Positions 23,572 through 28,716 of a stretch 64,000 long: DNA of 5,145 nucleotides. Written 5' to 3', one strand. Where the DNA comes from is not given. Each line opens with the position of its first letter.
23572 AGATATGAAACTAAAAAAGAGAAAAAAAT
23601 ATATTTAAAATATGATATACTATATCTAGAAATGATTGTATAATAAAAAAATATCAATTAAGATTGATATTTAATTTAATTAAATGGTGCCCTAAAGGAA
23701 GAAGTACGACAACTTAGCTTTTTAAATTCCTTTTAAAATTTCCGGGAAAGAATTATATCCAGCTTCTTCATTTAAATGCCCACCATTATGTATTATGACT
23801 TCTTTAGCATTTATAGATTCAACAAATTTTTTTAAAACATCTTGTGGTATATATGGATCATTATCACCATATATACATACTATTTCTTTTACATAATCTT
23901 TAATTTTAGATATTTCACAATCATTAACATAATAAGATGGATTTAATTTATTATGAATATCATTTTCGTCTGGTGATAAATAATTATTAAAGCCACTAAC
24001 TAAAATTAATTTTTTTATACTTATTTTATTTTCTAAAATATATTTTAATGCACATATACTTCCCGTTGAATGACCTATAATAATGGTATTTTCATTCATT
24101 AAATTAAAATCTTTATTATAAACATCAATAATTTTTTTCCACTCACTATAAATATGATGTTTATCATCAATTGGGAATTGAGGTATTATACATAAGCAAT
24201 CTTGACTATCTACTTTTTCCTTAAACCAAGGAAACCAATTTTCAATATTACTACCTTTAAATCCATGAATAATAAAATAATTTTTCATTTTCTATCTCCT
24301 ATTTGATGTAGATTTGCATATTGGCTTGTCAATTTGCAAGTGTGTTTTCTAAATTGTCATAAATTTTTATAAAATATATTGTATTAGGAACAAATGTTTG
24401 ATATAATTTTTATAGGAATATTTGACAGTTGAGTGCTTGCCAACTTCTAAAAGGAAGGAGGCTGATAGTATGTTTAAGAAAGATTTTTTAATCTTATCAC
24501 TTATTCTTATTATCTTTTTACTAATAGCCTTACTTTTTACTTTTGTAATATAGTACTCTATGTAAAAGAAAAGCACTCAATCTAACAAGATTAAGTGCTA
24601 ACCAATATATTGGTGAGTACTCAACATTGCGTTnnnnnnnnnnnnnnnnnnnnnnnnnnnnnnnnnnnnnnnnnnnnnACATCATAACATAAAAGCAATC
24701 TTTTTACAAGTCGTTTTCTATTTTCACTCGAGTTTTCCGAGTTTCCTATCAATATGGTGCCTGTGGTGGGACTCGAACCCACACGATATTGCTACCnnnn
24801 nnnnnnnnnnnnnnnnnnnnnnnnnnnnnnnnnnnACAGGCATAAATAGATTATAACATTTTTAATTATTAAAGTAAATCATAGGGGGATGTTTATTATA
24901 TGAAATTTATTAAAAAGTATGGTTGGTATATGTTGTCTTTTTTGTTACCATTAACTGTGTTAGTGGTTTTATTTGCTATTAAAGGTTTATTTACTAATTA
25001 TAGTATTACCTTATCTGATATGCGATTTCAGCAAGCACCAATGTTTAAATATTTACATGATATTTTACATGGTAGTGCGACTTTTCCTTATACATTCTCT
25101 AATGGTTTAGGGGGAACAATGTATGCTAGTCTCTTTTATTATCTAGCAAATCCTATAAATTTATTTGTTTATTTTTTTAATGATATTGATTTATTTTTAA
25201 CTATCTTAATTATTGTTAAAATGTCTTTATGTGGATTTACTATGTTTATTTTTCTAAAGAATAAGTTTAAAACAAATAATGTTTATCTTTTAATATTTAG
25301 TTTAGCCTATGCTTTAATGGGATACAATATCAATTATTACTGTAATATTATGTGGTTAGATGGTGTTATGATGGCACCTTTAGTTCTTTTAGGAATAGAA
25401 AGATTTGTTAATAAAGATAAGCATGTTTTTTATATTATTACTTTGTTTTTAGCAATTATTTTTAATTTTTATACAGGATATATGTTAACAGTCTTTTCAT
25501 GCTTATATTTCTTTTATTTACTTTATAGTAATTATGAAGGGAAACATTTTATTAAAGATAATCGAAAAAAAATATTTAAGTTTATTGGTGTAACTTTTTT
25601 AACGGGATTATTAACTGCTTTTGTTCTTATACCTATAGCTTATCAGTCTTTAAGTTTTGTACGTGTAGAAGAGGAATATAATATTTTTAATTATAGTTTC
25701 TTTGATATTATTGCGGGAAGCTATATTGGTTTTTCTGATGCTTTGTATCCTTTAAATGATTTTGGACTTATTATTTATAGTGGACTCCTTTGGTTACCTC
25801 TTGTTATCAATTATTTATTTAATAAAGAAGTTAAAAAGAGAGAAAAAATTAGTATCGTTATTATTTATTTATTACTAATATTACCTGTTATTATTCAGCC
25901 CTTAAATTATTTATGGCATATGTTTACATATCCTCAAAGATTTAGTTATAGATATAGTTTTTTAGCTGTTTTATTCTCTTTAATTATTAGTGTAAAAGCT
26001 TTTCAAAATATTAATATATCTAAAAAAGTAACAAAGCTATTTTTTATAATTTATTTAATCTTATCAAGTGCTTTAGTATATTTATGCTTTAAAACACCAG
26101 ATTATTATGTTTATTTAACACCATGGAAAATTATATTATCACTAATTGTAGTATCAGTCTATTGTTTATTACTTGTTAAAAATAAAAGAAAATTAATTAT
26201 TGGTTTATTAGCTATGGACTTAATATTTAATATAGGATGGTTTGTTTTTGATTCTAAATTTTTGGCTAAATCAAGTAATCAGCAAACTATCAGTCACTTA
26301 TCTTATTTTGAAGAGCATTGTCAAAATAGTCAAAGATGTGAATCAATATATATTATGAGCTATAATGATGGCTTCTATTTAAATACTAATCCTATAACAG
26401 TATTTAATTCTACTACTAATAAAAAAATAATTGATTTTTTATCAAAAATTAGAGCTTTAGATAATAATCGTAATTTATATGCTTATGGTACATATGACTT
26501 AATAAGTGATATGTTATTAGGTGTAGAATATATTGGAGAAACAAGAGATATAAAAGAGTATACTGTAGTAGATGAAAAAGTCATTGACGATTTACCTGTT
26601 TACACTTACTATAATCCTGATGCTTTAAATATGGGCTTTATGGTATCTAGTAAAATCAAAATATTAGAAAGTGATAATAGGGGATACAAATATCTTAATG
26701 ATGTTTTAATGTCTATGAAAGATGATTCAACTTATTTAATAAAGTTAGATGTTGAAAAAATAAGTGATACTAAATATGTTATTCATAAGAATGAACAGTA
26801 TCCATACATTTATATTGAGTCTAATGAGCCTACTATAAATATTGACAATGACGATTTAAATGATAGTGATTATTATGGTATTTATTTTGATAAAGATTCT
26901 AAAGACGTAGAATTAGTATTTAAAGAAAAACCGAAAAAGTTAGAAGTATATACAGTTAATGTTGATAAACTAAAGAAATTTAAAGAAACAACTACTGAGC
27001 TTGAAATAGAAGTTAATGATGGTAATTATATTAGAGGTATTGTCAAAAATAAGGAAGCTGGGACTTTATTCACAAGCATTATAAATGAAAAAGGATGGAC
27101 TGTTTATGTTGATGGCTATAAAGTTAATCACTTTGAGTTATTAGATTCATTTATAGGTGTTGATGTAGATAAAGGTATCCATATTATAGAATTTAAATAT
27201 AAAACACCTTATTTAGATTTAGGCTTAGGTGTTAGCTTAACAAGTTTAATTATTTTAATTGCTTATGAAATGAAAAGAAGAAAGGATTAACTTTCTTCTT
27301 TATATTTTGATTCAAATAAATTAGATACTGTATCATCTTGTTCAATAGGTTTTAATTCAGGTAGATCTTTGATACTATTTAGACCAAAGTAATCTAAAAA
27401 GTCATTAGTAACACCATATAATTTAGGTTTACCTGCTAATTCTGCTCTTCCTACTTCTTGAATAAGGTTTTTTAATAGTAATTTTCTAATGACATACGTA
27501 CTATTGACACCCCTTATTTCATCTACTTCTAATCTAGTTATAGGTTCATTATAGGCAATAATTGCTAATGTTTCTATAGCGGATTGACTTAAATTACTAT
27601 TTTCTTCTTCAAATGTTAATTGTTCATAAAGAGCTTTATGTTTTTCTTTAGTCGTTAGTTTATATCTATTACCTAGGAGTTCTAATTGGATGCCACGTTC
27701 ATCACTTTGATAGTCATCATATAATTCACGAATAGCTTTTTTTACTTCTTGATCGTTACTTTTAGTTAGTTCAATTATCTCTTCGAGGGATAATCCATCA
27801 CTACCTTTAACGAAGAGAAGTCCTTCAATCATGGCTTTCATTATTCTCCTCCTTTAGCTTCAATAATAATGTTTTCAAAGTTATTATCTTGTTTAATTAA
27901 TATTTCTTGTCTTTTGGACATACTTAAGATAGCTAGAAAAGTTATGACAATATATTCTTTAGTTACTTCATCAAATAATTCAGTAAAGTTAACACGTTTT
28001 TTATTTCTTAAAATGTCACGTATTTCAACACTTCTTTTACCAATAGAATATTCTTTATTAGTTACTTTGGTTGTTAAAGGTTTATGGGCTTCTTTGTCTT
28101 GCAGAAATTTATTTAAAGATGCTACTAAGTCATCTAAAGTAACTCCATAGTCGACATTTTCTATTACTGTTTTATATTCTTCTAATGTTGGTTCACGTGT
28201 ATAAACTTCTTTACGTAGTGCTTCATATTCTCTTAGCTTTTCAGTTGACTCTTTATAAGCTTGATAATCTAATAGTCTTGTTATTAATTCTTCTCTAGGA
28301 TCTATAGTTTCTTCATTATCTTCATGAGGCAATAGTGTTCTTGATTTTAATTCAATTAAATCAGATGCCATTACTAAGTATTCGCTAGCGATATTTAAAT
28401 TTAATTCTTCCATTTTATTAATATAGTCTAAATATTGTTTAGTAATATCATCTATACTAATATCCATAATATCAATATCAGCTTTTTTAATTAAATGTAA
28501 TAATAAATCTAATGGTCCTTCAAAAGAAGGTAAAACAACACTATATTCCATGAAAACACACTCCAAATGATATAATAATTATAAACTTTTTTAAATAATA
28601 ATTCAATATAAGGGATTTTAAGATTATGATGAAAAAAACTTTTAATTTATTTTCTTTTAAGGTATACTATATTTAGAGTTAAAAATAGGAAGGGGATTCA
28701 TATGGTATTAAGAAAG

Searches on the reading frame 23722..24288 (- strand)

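Call 30: search_protein_families(library=pfam, proteins=[window:23722-24288:-], max_evalue=0.001)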
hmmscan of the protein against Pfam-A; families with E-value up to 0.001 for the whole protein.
window:23722-24288:- (188 aa): 5 families
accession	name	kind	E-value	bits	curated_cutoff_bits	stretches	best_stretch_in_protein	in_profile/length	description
PF06821.19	Ser_hydrolase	-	1.4e-17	64.6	22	1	5-185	2-167/172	Serine hydrolase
PF00561.26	Abhydrolase_1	-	1.1e-10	42.1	25.8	1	6-118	5-121/245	alpha/beta hydrolase fold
PF03959.19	FSH1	-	5.8e-07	29.8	21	1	16-172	67-200/211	Serine hydrolase (FSH1)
PF12146.15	Hydrolase_4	-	2.2e-05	24.3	27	1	65-100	75-110/239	Serine aminopeptidase, S33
PF02230.22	Abhydrolase_2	-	0.00094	19.5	23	0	48-102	88-141/217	Phospholipase/Carboxylesterase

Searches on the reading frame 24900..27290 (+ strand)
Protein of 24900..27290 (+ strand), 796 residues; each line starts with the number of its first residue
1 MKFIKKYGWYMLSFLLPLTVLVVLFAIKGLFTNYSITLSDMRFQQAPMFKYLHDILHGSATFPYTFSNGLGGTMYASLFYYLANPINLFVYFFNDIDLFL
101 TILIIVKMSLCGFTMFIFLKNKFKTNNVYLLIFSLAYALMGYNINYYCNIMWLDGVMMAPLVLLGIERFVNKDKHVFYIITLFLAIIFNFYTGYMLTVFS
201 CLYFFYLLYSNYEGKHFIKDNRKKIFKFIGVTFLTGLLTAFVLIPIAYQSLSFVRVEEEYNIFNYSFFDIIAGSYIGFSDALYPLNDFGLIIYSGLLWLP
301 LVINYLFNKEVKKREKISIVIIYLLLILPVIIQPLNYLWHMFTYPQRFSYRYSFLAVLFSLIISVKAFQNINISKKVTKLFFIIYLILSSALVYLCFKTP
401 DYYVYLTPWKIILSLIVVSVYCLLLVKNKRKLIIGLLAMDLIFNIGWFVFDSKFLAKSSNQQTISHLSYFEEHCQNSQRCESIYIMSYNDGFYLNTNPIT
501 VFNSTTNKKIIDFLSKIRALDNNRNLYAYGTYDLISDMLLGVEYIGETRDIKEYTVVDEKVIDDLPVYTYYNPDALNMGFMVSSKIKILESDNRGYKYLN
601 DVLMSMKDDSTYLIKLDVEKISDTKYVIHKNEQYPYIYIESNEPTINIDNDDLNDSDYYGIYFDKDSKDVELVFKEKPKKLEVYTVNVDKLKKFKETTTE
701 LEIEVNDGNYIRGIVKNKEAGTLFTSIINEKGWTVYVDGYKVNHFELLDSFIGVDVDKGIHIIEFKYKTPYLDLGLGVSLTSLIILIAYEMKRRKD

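Call 30: search_protein_families(library=pfam, proteins=[window:24900-27290:+], max_evalue=0.001)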
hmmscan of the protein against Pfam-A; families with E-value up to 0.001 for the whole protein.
window:24900-27290:+ (796 aa): 1 family
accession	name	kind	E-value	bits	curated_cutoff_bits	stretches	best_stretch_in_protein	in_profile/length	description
PF09586.16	YfhO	-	8e-118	395.4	28.5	2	13-663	1-676/835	Bacterial membrane protein YfhO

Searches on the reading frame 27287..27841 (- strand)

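Call 30: search_protein_families(library=pfam, proteins=[window:27287-27841:-], max_evalue=0.001)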
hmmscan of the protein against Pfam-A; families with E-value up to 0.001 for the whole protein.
window:27287-27841:- (184 aa): 1 family
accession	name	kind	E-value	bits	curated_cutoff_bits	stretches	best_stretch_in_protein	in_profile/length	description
PF04079.22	SMC_ScpB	-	4.8e-54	182.7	27.4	1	3-163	1-160/160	Segregation and condensation complex subunit ScpB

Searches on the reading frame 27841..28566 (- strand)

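Call 30: search_protein_families(library=pfam, proteins=[window:27841-28566:-], max_evalue=0.001)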
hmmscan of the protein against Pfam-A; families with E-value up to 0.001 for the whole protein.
window:27841-28566:- (241 aa): 1 family
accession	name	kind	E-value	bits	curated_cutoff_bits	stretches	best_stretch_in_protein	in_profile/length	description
PF02616.19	SMC_ScpA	-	9.1e-40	137.5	24.6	1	25-235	1-229/232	Segregation and condensation protein ScpA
